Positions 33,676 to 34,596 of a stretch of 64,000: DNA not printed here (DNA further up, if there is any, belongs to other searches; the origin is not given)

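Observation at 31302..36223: Mobile 7-gene cassette: Udk-like kinase, PurM-like, HisG-like, unknown protein, SDR, HAD phosphatase and Nudix, a candidate pathway for a modified purine nucleoside or nucleotide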

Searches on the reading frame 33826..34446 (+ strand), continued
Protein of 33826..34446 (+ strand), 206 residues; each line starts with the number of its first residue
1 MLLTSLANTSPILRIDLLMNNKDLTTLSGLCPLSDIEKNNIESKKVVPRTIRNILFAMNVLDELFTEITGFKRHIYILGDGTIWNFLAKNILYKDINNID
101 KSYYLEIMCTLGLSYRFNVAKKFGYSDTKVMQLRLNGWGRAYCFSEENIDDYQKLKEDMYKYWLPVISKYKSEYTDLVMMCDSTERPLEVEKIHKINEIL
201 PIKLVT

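Call 36: search_protein_families(library=pfam, proteins=[L015:3711-4754:+, L015:4580-6112:+, L015:6109-7596:+, L015:8683-9684:+, L015:9995-10942:-, L014:3873-5813:+, L014:5654-6472:+, L014:6476-7660:+, L014:7555-8772:+, L014:10866-12314:+], max_evalue=0.001)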
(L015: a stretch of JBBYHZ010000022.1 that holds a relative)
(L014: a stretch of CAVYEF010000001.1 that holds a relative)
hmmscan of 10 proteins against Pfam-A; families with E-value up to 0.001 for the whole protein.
L015:3711-4754:+ (347 aa): 1 family
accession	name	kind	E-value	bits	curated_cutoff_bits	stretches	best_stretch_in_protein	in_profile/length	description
PF06834.16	TraU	-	5.9e-54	184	26.5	1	66-335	7-304/306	TraU protein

L015:4580-6112:+ (510 aa): 0 families

L015:6109-7596:+ (495 aa): 1 family
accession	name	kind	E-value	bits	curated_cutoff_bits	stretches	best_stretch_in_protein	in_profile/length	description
PF07916.16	TraG_N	-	3.8e-71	240.9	36.1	1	8-478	12-457/462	TraG-like protein, N-terminal region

L015:8683-9684:+ (333 aa): 6 families
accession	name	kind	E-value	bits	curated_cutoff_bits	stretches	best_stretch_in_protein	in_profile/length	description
PF00561.26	Abhydrolase_1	-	1.9e-29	103.5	25.8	1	69-204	2-136/245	alpha/beta hydrolase fold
PF12146.15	Hydrolase_4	-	2.8e-19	69.8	27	1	68-270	5-202/239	Serine aminopeptidase, S33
PF12697.13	Abhydrolase_6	-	2e-17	65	26.3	1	70-324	1-214/217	Alpha/beta hydrolase family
PF06342.18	DUF1057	-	6.3e-09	35.7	21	1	49-177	17-144/297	Alpha/beta hydrolase of unknown function (DUF1057)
PF03096.20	Ndr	-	1.7e-06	27.5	23.3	1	116-170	80-134/283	Ndr family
PF07224.18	Chlorophyllase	-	0.00036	19.9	26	1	55-158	29-139/301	Chlorophyllase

L015:9995-10942:- (315 aa): 1 family
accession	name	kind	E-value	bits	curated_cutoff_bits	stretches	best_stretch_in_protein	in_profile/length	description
PF06884.16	DUF1264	-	5.4e-71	238.1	25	1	103-267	3-170/171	Protein of unknown function (DUF1264)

L014:3873-5813:+ (646 aa): 2 families
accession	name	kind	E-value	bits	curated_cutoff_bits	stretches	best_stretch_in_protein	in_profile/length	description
PF00962.28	A_deaminase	-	7e-29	101.4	27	1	43-266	74-293/330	Adenosine deaminase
PF01636.29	APH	-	2.6e-16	60.5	23.2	1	341-555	4-213/239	Phosphotransferase enzyme family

L014:5654-6472:+ (272 aa): 3 families
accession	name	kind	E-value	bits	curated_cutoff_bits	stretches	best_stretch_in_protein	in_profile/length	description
PF12710.13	HAD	-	2.9e-19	70.7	27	1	62-229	2-189/189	haloacid dehalogenase-like hydrolase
PF00702.32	Hydrolase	-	2e-10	41.9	26.4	1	60-232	3-191/191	haloacid dehalogenase-like hydrolase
PF08282.18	Hydrolase_3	-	8.1e-08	32.7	20.9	1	196-250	187-242/255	haloacid dehalogenase-like hydrolase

L014:6476-7660:+ (394 aa): 6 families
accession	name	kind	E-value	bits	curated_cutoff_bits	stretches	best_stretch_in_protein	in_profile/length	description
PF13692.12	Glyco_trans_1_4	-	1.2e-23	84.4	27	1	201-346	3-141/142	Glycosyl transferases group 1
PF00534.26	Glycos_transf_1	-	5.8e-22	78.5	26.4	1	206-358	21-169/172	Glycosyl transferases group 1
PF13579.12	Glyco_trans_4_4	-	5.3e-15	56.5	29.7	1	15-181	1-158/158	Glycosyl transferase 4-like domain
PF13439.12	Glyco_transf_4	-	2.1e-14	54.4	28.5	1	16-185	3-169/170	Glycosyltransferase Family 4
PF13477.12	Glyco_trans_4_2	-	1e-05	26.1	23.4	1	19-154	11-136/139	Glycosyl transferase 4-like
PF13524.12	Glyco_trans_1_2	-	0.00045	20.6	25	1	254-356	27-123/144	Glycosyl transferase-like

L014:7555-8772:+ (405 aa): 0 families

L014:10866-12314:+ (482 aa): 1 family
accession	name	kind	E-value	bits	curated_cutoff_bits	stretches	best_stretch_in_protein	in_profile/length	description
PF00334.24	NDK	-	6.7e-09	36.2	27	1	170-308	4-132/135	Nucleoside diphosphate kinase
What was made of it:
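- One version (L014) encodes an adenosine-deaminase-domain/kinase fusion (call 36).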

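Call 39: search_protein_representatives(alignment_id=A2)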
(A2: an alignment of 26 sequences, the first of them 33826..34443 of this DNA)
Query: 26 sequences, 206 profile positions. Proteins with E-value up to 0.001 (for the whole library): 233; up to 1e-10: 148; up to 1e-30: 36. The best 150 are listed.
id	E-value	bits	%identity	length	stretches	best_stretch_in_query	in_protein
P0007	1.4e-79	282.7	-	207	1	2-206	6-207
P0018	1.4e-69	250.1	-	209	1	2-206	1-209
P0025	4.2e-69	248.5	-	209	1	1-206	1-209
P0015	3.2e-67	242.4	-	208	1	2-206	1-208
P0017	5.2e-67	241.7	-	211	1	3-206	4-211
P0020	1.2e-66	240.5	-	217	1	2-206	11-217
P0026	4.2e-61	222.4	-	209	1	2-206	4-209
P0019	1.5e-60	220.6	-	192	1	23-206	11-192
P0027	2.2e-60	220.0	-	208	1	3-206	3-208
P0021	3.0e-59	216.3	-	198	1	2-206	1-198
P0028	1.5e-57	210.8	-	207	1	2-206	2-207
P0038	5.9e-56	205.6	-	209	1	2-206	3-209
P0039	1.1e-55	204.7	-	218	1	3-206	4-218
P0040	5.9e-55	202.3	-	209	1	3-206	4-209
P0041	3.5e-53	196.5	-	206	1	2-206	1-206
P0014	6.5e-41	156.5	-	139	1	2-139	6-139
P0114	1.5e-16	76.8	-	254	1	52-205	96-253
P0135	2.1e-14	69.9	-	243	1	52-205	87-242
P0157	2.9e-12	62.9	-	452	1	56-205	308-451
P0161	8.3e-12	61.4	-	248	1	52-186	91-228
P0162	1.1e-11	61.0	-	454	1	55-205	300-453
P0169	5.2e-11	58.8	-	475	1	11-205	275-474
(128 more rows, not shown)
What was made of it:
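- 33826..34446 (+): 206-aa protein of an uncharacterised family. It is the constant partner of the HisG-like enzyme. 233 family clusters (call 39).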

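Call 40: search_protein_families(library=pfam, proteins=[P0157, P0162, P0169, P0114, P0135, P0161], max_evalue=0.01)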
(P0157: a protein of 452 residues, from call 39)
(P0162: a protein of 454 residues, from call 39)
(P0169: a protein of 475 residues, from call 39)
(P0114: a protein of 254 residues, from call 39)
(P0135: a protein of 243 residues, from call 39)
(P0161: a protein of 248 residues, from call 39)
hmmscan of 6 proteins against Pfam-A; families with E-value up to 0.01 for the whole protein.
P0157 (452 aa): 2 families
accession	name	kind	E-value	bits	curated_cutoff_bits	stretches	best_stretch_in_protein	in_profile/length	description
PF01288.25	HPPK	-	6.4e-36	123.7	25.7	1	124-251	2-116/116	7,8-dihydro-6-hydroxymethylpterin-pyrophosphokinase (HPPK)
PF02152.23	FolB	-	4.8e-33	114.5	31.8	1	4-116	1-113/113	Dihydroneopterin aldolase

P0162 (454 aa): 1 family
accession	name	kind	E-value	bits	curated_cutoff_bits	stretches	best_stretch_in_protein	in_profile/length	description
PF01634.23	HisG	-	1.7e-14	54.5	25.5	1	46-204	1-155/158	ATP phosphoribosyltransferase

P0169 (475 aa): 1 family
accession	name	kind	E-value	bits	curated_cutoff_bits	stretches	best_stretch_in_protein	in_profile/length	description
PF01116.26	F_bP_aldolase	-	1.6e-80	271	25.5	1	5-275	2-276/277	Fructose-bisphosphate aldolase class-II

P0114 (254 aa): 0 families

P0135 (243 aa): 0 families

P0161 (248 aa): 0 families
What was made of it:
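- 33826..34446 (+): Fusions to HisG, to a class II aldolase and to FolB-HPPK (call 40).
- HisG-206aa fusions exist (call 40).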

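Call 42: find_encoding_contigs(protein=P0162, flank=8000, max_places=2)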
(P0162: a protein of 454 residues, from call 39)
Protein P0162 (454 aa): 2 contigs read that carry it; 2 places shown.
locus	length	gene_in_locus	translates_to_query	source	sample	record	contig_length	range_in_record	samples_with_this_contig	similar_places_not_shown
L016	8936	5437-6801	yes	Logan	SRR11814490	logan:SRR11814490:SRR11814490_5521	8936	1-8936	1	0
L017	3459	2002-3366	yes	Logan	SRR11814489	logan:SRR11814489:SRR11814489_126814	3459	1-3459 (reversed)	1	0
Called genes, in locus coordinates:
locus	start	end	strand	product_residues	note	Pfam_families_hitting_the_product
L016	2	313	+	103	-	?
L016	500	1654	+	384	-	PF00465:Fe-ADH, PF13685:Fe-ADH_2 (weak), PF25137:ADH_Fe_C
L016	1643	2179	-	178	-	PF01327:Pep_deformylase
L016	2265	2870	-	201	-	-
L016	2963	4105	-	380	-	-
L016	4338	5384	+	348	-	PF00586:AIRS, PF02769:AIRS_C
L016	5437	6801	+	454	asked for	PF01634:HisG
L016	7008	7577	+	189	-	-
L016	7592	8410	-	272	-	-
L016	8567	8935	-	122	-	?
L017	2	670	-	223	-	?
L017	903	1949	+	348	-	PF00586:AIRS, PF02769:AIRS_C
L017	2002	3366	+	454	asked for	PF01634:HisG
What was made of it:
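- P0162 is a natural HisG-206aa fusion encoded next to a PurM gene (calls 40, 42).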

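Call 43: find_encoding_contigs(protein=P0157, flank=8000, max_places=2)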
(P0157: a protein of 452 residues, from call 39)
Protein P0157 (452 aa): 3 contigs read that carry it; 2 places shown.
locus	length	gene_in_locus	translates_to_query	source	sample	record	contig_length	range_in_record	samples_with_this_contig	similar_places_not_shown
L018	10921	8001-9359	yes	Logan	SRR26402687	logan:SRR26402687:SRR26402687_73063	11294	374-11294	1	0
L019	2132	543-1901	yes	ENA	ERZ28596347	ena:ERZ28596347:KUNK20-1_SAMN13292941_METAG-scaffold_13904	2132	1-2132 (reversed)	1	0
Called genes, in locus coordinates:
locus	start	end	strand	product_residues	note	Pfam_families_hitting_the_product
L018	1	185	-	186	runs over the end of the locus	?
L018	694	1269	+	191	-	PF01634:HisG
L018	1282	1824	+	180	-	PF01227:GTP_cyclohydroI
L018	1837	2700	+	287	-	PF00809:Pterin_bind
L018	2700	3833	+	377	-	-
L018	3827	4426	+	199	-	PF02223:Thymidylate_kin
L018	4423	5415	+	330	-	PF01073:3Beta_HSD, PF01370:Epimerase, PF04321:RmlD_sub_bind, PF05368:NmrA (weak), PF13460:NAD_binding_10, PF16363:GDP_Man_Dehyd, PF07993:NAD_binding_4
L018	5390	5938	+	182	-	PF00881:Nitroreductase, PF14512:TM1586_NiRdase (faint), PF00881:Nitroreductase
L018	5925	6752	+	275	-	PF01116:F_bP_aldolase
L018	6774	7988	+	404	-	-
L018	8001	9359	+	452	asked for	PF02152:FolB, PF01288:HPPK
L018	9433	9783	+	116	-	PF03819:MazG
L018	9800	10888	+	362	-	-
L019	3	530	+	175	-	?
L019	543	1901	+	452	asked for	PF02152:FolB, PF01288:HPPK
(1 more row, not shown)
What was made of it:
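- Tried and rejected: L018 combines GTP cyclohydrolase I, a FolB-HPPK-206aa fusion and a DHPS-like gene with HisG and MazG (call 43).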

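Call 44: find_encoding_contigs(protein=P0169, flank=8000, max_places=2)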
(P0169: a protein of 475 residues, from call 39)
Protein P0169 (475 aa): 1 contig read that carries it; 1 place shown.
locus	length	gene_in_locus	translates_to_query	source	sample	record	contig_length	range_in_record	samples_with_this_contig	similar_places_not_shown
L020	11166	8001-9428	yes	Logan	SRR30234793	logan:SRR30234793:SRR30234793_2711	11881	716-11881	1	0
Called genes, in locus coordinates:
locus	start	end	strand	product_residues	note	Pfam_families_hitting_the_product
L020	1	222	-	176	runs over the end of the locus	-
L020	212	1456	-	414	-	-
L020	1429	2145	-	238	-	PF00072:Response_reg, PF04397:LytTR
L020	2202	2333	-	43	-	-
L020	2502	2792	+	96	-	PF13560:HTH_31, PF12844:HTH_19, PF01381:HTH_3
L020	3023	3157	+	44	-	-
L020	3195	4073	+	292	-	PF00535:Glycos_transf_2, PF10111:Glyco_tranf_2_2, PF13641:Glyco_tranf_2_3 (weak)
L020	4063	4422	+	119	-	PF03819:MazG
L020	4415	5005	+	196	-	PF01634:HisG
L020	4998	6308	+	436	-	-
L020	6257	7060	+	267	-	PF13292:DXP_synthase_N, PF00456:Transketolase_N, PF02775:TPP_enzyme_C (weak), PF09364:XFP_N (weak)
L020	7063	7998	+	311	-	PF02779:Transket_pyr, PF02780:Transketolase_C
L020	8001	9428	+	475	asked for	PF01116:F_bP_aldolase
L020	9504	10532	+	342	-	PF00586:AIRS, PF02769:AIRS_C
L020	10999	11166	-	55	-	?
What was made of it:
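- P0169 is a class II aldolase-206aa fusion (calls 40, 44). It is also fused to a class II aldolase and to FolB-HPPK in loci where HisG is a separate gene (calls 40, 43, 44).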

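Call 46: search_protein_families(library=padloc, proteins=[window:33826-34446:+], max_evalue=0.001)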
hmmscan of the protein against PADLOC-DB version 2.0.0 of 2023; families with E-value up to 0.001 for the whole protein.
window:33826-34446:+ (206 aa): 0 families

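Call 47: search_protein_families(library=phrogs, proteins=[window:33826-34446:+], max_evalue=0.001)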
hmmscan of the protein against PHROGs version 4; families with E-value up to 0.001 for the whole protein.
window:33826-34446:+ (206 aa): 0 families

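Call 61: search_protein_families(library=ncbifam, proteins=[L004:6881-7987:+, L006:11364-12419:+, L016:4338-5384:+, L020:9504-10532:+, L009:5943-7037:+, L010:4368-5549:+, L010:5542-6204:+, L006:13251-14009:+, L004:6128-6763:+, L015:1877-2485:+], max_evalue=0.00001)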
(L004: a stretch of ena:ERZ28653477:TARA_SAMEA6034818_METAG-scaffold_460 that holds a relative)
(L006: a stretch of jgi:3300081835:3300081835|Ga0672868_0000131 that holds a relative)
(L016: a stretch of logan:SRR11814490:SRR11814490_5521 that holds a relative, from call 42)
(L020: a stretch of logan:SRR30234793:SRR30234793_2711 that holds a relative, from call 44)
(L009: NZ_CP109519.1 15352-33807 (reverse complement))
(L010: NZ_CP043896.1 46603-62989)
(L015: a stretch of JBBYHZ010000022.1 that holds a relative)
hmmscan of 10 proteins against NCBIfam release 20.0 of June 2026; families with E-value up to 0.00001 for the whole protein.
L004:6881-7987:+ (368 aa): 1 family
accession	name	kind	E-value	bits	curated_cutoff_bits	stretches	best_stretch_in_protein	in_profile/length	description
TIGR00878.1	purM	equivalog_domain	1.5e-52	178.9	236.35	1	7-345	2-331/332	phosphoribosylformylglycinamidine cyclo-ligase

L006:11364-12419:+ (351 aa): 4 families
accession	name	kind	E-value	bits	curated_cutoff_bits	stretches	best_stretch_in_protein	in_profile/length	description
TIGR00878.1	purM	equivalog_domain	1.5e-78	264.3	236.35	1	5-329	2-330/332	phosphoribosylformylglycinamidine cyclo-ligase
TIGR02124.1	hypE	equivalog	4.5e-09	35.7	251.6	1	87-331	73-303/332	hydrogenase expression/formation protein HypE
TIGR03267.1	methan_mark_2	hypoth_equivalog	1.9e-06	27.2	365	0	80-330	80-297/323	methanogenesis marker 2 protein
TIGR01379.1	thiL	equivalog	8.2e-06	25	184.15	0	84-195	65-171/320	thiamine-phosphate kinase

L016:4338-5384:+ (348 aa): 3 families
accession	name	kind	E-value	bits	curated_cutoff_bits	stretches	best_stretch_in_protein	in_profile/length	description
TIGR00878.1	purM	equivalog_domain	2.9e-76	256.8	236.35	1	6-331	2-330/332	phosphoribosylformylglycinamidine cyclo-ligase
TIGR01379.1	thiL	equivalog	5.9e-10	38.6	184.15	1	80-197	59-171/320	thiamine-phosphate kinase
TIGR02124.1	hypE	equivalog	1e-06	28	251.6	1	90-199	74-183/332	hydrogenase expression/formation protein HypE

L020:9504-10532:+ (342 aa): 6 families
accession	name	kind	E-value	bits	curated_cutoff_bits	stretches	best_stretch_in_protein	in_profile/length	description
TIGR00878.1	purM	equivalog_domain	5.6e-83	278.9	236.35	1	9-329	8-331/332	phosphoribosylformylglycinamidine cyclo-ligase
TIGR02124.1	hypE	equivalog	1.1e-11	44.4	251.6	1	86-332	73-305/332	hydrogenase expression/formation protein HypE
TIGR01379.1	thiL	equivalog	1.7e-09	37.1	184.15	1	87-194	69-171/320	thiamine-phosphate kinase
TIGR04049.1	AIR_rel_sll0787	hypoth_equivalog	1.4e-07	30.9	321.3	0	77-207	76-196/318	sll0787 family AIR synthase-like protein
TIGR00476.1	selD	equivalog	4.6e-07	29.4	125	1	86-184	84-178/311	selenide, water dikinase SelD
TIGR03267.1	methan_mark_2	hypoth_equivalog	1.2e-06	27.8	365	1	78-183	79-176/323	methanogenesis marker 2 protein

L009:5943-7037:+ (364 aa): 1 family
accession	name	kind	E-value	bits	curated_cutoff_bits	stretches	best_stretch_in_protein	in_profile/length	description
TIGR00878.1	purM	equivalog_domain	5.9e-46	157.2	236.35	1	4-342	3-331/332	phosphoribosylformylglycinamidine cyclo-ligase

L010:4368-5549:+ (393 aa): 1 family
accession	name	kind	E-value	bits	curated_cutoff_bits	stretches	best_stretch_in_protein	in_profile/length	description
TIGR00878.1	purM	equivalog_domain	8.8e-27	94.2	236.35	2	43-217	49-199/332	phosphoribosylformylglycinamidine cyclo-ligase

L010:5542-6204:+ (220 aa): 1 family
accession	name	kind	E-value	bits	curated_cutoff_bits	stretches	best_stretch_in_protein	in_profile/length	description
TIGR00070.1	hisG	equivalog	8.1e-25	87.8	75.75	1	12-184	1-172/183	ATP phosphoribosyltransferase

L006:13251-14009:+ (252 aa): 1 family
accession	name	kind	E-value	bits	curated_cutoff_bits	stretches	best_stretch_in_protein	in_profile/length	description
TIGR00070.1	hisG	equivalog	1.1e-31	110.2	75.75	1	11-182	2-176/183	ATP phosphoribosyltransferase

L004:6128-6763:+ (211 aa): 1 family
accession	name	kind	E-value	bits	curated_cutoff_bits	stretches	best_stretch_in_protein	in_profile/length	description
TIGR00070.1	hisG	equivalog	5.3e-38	130.7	75.75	1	6-184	1-182/183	ATP phosphoribosyltransferase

L015:1877-2485:+ (202 aa): 1 family
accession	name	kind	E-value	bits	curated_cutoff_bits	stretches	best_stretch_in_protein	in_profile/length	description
TIGR00070.1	hisG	equivalog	5.7e-19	68.7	75.75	1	9-173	3-182/183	ATP phosphoribosyltransferase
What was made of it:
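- On Canonical ATP phosphoribosyltransferase HisG (histidine biosynthesis): Some cluster relatives pass: L004 131, L006 110, L010 88 (call 61).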

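Call 62: search_protein_families(library=pfam, alignment_id=A2, max_evalue=5)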
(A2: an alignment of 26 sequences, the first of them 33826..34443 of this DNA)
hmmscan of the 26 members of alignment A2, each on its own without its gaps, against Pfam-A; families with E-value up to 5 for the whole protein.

A. member 1, window:33826-34443:+ (206 aa): 0 families

B. families by the number of members that match (of 26 scanned): 12 families
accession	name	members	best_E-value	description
PF04904.21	SAM_NCD1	1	0.042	NAB conserved region 1 (NCD1) SAM domain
PF02980.22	FokI_dom_2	1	0.05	FokI, recognition domain, subdomain 2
PF00743.25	FMO-like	1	0.064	Flavin-binding monooxygenase-like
PF15175.11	SPATA24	1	0.07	Spermatogenesis-associated protein 24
PF19822.4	DUF6304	1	0.088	Family of unknown function (DUF6304)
PF03270.18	DUF269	1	0.12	Protein of unknown function, DUF269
PF06403.16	Lamprin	1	0.15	Lamprin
PF04433.23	SWIRM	1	0.16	SWIRM domain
PF13884.11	Peptidase_S74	1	0.17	Chaperone of endosialidase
PF19071.5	DUF5767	1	0.18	Family of unknown function (DUF5767)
PF22315.2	PF0095-like_C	1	0.22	PF0095-like, C-terminal domain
PF24325.1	DUF7495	1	0.3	Domain of unknown function (DUF7495)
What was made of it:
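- Tried and rejected: a per-member Pfam scan at E up to 5 (call 62)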
